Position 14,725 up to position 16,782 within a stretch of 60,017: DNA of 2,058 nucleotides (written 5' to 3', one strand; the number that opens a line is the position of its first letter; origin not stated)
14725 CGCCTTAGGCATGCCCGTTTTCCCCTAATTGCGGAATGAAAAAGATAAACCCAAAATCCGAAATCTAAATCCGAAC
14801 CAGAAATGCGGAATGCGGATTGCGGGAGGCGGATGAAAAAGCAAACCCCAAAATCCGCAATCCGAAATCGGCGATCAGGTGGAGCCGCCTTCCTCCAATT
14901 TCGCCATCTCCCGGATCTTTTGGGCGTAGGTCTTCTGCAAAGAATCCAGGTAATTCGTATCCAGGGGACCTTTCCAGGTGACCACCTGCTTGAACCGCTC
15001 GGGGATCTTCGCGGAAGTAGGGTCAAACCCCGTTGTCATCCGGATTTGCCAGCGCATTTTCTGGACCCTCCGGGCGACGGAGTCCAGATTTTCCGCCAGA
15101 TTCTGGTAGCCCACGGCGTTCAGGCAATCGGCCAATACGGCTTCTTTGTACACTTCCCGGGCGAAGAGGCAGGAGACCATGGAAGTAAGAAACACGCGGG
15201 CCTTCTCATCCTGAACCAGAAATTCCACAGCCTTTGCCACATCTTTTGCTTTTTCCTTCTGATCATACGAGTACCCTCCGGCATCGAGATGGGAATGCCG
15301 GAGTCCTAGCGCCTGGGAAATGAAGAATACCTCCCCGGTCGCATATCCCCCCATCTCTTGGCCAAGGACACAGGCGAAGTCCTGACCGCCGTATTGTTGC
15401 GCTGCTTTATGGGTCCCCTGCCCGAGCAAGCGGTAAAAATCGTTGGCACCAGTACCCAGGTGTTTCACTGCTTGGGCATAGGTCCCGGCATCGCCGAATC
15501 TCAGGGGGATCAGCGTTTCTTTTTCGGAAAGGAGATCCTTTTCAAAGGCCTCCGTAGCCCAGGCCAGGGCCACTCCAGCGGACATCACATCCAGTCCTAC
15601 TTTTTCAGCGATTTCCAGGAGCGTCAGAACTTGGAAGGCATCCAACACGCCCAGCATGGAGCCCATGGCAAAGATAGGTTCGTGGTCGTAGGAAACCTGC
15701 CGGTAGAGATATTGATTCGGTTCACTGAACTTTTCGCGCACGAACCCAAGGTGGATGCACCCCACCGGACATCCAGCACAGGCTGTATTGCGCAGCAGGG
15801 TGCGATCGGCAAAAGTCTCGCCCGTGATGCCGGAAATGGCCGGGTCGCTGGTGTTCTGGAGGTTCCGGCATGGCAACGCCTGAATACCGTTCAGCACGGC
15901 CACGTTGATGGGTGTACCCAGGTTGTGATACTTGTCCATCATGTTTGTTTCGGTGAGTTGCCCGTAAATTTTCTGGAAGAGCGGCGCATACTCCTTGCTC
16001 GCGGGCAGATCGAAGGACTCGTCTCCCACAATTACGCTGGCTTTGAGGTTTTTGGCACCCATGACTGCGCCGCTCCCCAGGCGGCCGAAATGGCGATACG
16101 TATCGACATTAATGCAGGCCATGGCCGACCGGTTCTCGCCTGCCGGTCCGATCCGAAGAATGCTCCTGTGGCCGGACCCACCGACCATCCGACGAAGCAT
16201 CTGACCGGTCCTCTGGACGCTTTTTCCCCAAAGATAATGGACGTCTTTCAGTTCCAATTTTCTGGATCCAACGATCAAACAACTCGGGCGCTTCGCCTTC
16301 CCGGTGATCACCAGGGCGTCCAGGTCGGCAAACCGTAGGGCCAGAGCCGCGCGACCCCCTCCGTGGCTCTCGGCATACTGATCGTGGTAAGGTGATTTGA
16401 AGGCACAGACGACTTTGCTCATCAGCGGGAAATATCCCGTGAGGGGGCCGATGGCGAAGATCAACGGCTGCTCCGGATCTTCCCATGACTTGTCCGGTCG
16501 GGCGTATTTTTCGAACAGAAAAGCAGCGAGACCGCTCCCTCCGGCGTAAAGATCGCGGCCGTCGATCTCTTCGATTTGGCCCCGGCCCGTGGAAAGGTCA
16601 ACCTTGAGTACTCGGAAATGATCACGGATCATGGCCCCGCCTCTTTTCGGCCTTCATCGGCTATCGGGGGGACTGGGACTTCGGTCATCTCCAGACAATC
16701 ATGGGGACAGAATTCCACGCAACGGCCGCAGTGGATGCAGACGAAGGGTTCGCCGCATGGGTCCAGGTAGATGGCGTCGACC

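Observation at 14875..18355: Enolase translationally coupled to a ferredoxin and an AOR-family oxidoreductase; possible GAPOR-like or acetate-reducing branch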

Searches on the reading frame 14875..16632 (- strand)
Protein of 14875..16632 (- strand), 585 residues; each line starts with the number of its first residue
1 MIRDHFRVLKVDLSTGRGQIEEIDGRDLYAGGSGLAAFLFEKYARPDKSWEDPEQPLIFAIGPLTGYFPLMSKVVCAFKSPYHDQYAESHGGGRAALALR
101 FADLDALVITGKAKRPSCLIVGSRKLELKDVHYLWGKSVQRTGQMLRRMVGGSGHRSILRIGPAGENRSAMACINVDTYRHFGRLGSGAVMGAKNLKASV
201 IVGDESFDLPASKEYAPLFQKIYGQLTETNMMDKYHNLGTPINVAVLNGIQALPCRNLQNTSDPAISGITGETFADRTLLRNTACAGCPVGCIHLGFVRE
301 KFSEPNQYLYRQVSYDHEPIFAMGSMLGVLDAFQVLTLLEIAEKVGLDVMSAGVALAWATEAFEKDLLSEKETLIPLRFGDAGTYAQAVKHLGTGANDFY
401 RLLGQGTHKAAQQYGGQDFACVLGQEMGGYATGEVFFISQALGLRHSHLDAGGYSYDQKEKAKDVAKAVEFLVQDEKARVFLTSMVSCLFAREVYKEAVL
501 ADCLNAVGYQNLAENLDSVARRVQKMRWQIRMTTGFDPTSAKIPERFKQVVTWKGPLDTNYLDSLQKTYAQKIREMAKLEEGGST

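Call 4: search_protein_families(library=pfam, proteins=[window:14875-16632:-])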
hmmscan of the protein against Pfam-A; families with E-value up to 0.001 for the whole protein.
window:14875-16632:- (585 aa): 2 families
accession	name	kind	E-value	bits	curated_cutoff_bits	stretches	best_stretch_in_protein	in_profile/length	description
PF02730.20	AFOR_N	-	6.8e-60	202.7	29.8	1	7-203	2-198/199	Aldehyde ferredoxin oxidoreductase, N-terminal domain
PF01314.23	AFOR_C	-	8.2e-50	170.5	27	1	220-562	4-354/385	Aldehyde ferredoxin oxidoreductase, domains 2 & 3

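Call 5: search_protein_families(library=ncbifam, proteins=[window:14875-16632:-])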
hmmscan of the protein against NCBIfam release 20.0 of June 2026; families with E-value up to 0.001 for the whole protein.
window:14875-16632:- (585 aa): 2 families
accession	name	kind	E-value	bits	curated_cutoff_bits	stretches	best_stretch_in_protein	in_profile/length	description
NF007354.0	PRK09849.1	equivalog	5.2e-35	121.2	868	1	7-221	11-225/703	aldehyde ferredoxin oxidoreductase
NF040818.1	GAPOR_Arch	equivalog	5.1e-07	28.4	1300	1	5-122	2-119/654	glyceraldehyde-3-phosphate:ferredoxin oxidoreductase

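Call 9: search_solved_structures(query=window:14875-16632:-, max_evalue=0.001, show_alignments=2)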
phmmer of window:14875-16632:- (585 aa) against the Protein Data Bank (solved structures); distinct sequences matched with E-value up to 0.001: 9.
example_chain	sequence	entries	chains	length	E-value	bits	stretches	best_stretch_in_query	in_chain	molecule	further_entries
1aor_A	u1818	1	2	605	2.1e-54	188.2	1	7-556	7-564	ALDEHYDE FERREDOXIN OXIDOREDUCTASE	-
1b25_A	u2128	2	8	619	4.3e-46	160.7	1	7-432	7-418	PROTEIN (FORMALDEHYDE FERREDOXIN OXIDOREDUCTASE) | FORMALDEHYDE FERREDOXIN OXIDOREDUCTASE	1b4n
9mqx_D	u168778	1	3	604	4.5e-45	157.3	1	7-548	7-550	Aldehyde:ferredoxin oxidoreductase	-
9q1t_A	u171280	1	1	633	1.6e-44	155.5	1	5-430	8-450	Tungsten-dependent aldehyde oxidoreductase WOR83 from Haloferax volcanii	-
8c0z_A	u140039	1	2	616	4.8e-42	147.3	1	7-435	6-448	Aldehyde:ferredoxin oxidoreductase,tungsten-containing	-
9g7j_A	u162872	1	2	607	2.5e-36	128.5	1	8-431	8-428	Aldehyde ferredoxin oxidoreductase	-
6x6u_A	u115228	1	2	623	5.7e-32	114.1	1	8-413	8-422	Formaldehyde:ferredoxin oxidoreductase wor5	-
6x1o_A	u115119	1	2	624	5.8e-32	114.1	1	8-413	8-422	Formaldehyde:ferredoxin oxidoreductase wor5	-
4z3w_A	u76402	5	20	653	5.3e-21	77.9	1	8-416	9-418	Benzoyl-CoA reductase, putative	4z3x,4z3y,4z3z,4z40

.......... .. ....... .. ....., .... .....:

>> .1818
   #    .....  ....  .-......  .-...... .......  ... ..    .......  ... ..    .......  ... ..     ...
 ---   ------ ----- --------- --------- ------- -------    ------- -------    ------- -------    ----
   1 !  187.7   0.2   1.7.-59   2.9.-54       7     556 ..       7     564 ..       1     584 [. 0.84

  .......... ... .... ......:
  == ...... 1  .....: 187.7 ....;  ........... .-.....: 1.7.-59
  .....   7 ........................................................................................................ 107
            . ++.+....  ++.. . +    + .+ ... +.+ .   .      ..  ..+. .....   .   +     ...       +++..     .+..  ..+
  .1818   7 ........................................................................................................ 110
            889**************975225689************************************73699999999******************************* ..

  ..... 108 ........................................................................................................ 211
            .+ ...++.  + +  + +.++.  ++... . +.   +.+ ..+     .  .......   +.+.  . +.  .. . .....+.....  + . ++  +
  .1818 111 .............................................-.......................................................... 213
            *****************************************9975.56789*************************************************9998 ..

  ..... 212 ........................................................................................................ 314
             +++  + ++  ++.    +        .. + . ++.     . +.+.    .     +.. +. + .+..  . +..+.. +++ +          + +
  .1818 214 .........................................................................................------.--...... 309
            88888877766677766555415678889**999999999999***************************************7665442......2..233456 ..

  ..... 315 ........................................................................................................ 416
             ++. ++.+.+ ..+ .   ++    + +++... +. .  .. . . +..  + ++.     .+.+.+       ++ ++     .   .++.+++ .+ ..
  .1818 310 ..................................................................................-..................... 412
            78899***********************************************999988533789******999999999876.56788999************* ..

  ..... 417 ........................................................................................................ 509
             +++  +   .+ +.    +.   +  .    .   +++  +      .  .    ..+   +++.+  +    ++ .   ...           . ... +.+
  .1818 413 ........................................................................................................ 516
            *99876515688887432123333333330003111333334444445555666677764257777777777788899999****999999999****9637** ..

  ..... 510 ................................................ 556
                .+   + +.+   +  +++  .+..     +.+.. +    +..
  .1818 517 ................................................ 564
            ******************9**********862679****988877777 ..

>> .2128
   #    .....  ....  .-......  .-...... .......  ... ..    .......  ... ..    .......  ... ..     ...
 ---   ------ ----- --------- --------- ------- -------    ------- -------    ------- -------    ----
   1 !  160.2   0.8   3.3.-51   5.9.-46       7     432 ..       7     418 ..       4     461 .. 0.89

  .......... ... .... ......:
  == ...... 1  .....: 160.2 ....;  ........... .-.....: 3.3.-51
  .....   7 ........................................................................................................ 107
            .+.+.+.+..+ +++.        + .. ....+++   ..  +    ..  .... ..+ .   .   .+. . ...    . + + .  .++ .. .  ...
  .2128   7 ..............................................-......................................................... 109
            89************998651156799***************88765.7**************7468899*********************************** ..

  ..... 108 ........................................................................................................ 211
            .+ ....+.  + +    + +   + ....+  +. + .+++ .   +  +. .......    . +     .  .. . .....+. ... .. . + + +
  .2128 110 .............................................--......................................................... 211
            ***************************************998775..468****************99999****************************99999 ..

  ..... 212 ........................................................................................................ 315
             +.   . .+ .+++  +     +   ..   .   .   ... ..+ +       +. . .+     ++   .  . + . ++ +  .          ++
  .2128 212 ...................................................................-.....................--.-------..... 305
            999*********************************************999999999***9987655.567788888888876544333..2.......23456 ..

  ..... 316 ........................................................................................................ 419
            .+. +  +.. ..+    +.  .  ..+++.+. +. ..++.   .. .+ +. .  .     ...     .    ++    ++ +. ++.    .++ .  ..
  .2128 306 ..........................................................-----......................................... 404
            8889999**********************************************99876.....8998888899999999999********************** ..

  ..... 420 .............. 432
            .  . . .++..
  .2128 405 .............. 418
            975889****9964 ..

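Call 10: find_homologous_proteins(query=window:14875-16632:-, max_evalue=1e-10)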
Query window:14875-16632:- (585 aa): 6223 proteins with E <= 1e-10 among 8000 candidates; the best 120 are listed.
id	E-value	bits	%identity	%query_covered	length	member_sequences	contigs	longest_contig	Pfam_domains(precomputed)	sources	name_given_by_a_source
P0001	0.0e+0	1340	100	100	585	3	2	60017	PF02730.21,PF01314.24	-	-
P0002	0.0e+0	1234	92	100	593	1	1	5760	PF02730.21,PF01314.24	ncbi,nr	ncbi:MAG: Aldehyde ferredoxin oxidoreductase [Deltaproteobacteria bacterium]|nr:Aldehyde ferredoxin 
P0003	0.0e+0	1227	91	100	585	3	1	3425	PF02730.21,PF01314.24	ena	-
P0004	0.0e+0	1221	91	100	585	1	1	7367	PF02730.21,PF01314.24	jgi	jgi:aldehyde:ferredoxin oxidoreductase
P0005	0.0e+0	1218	90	100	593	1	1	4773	PF02730.21,PF01314.24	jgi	jgi:aldehyde:ferredoxin oxidoreductase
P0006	0.0e+0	1213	90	100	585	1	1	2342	PF02730.21,PF01314.24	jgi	-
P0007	0.0e+0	1213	90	100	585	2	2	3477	PF02730.21,PF01314.24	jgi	jgi:aldehyde:ferredoxin oxidoreductase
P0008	0.0e+0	1212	90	100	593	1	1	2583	PF02730.21,PF01314.24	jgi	jgi:aldehyde:ferredoxin oxidoreductase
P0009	0.0e+0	1209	89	100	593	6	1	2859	PF02730.21,PF01314.24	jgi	-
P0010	0.0e+0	1208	90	100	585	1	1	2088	PF02730.21,PF01314.24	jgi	jgi:aldehyde:ferredoxin oxidoreductase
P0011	0.0e+0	1207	89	100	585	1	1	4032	PF02730.21,PF01314.24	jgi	jgi:aldehyde:ferredoxin oxidoreductase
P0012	0.0e+0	1207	90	99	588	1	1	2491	PF02730.21,PF01314.24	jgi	jgi:aldehyde:ferredoxin oxidoreductase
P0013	0.0e+0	1206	90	99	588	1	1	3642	PF02730.21,PF01314.24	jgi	jgi:aldehyde:ferredoxin oxidoreductase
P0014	0.0e+0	1206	90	100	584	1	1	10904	PF02730.21,PF01314.24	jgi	jgi:aldehyde:ferredoxin oxidoreductase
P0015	0.0e+0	1205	89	100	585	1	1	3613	PF02730.21,PF01314.24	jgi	jgi:aldehyde:ferredoxin oxidoreductase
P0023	0.0e+0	1199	89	100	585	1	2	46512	PF02730.21,PF01314.24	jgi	jgi:aldehyde:ferredoxin oxidoreductase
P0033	0.0e+0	1194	89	100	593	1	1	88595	PF02730.21,PF01314.24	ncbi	-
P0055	0.0e+0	1183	88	100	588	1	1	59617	PF02730.21,PF01314.24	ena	-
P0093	0.0e+0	1151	85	100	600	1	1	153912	PF02730.21,PF01314.24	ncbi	ncbi:MAG: aldehyde ferredoxin oxidoreductase N-terminal domain-containing protein [bacterium]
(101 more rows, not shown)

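Call 12: find_encoding_contigs(protein=P0093, flank=10000, max_places=3)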
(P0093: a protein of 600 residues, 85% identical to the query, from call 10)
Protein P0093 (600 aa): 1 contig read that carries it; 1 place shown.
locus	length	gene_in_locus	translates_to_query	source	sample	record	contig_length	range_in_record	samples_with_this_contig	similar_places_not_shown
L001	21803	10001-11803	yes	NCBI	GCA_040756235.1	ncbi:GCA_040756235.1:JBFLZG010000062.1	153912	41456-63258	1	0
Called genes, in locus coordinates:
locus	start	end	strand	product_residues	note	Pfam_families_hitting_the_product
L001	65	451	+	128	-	PF11964:SpoIIAA-like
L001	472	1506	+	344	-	PF01116:F_bP_aldolase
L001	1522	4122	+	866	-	PF00343:Phosphorylase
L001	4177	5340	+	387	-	PF01594:AI-2E_transport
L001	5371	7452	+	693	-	PF02922:CBM_48, PF00128:Alpha-amylase, PF21156:ISOA1-3_C, PF21331:Isoamylase_C (faint)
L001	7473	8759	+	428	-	PF03952:Enolase_N, PF00113:Enolase_C, PF13378:MR_MLE_C (faint)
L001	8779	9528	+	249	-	PF00300:His_Phos_1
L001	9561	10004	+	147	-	PF12838:Fer4_7 (weak), PF13187:Fer4_9 (weak), PF00037:Fer4, PF12837:Fer4_6 (weak), PF13237:Fer4_10 (weak), PF14697:Fer4_21 (weak), PF12838:Fer4_7, PF00037:Fer4 (weak), +6 more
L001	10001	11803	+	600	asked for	PF02730:AFOR_N, PF01314:AFOR_C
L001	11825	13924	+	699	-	PF13500:AAA_26, PF07085:DRTGG, PF01515:PTA_PTB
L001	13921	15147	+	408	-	PF00871:Acetate_kinase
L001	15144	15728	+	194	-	PF02915:Rubrerythrin (faint), PF09537:DUF2383 (faint)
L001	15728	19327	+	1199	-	PF01855:POR_N, PF17147:PFOR_II, PF01558:POR, PF10371:EKR, PF00037:Fer4 (weak), PF12837:Fer4_6 (weak), PF12838:Fer4_7, PF13237:Fer4_10 (weak), +5 more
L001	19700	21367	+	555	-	PF00342:PGI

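Call 13: find_encoding_contigs(protein=P0033, flank=10000, max_places=3)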
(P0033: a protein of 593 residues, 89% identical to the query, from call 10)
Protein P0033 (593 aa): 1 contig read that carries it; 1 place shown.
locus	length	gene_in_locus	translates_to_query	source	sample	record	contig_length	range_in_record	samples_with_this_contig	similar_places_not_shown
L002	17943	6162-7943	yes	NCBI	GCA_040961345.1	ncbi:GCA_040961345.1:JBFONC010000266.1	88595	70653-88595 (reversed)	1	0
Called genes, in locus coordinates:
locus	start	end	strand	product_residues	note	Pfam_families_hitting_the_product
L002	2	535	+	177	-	?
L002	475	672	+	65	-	-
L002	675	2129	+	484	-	PF00224:PK, PF02887:PK_C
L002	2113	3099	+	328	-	PF00056:Ldh_1_N, PF02866:Ldh_1_C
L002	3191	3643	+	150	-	-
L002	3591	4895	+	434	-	PF03952:Enolase_N, PF00113:Enolase_C, PF13378:MR_MLE_C (faint)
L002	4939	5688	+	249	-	PF00300:His_Phos_1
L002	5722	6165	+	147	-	PF13484:Fer4_16 (faint), PF13534:Fer4_17 (faint), PF13187:Fer4_9 (weak), PF00037:Fer4, PF12837:Fer4_6 (weak), PF13237:Fer4_10, PF14697:Fer4_21 (weak), PF12838:Fer4_7 (weak), +3 more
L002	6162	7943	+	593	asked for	PF02730:AFOR_N, PF01314:AFOR_C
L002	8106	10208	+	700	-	PF13500:AAA_26, PF07085:DRTGG, PF01515:PTA_PTB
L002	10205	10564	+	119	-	PF00871:Acetate_kinase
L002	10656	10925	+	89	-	PF03886:ABC_trans_aux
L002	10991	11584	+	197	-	-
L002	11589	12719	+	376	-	PF01740:STAS (weak), PF13466:STAS_2, PF02405:MlaE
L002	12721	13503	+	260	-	PF00005:ABC_tran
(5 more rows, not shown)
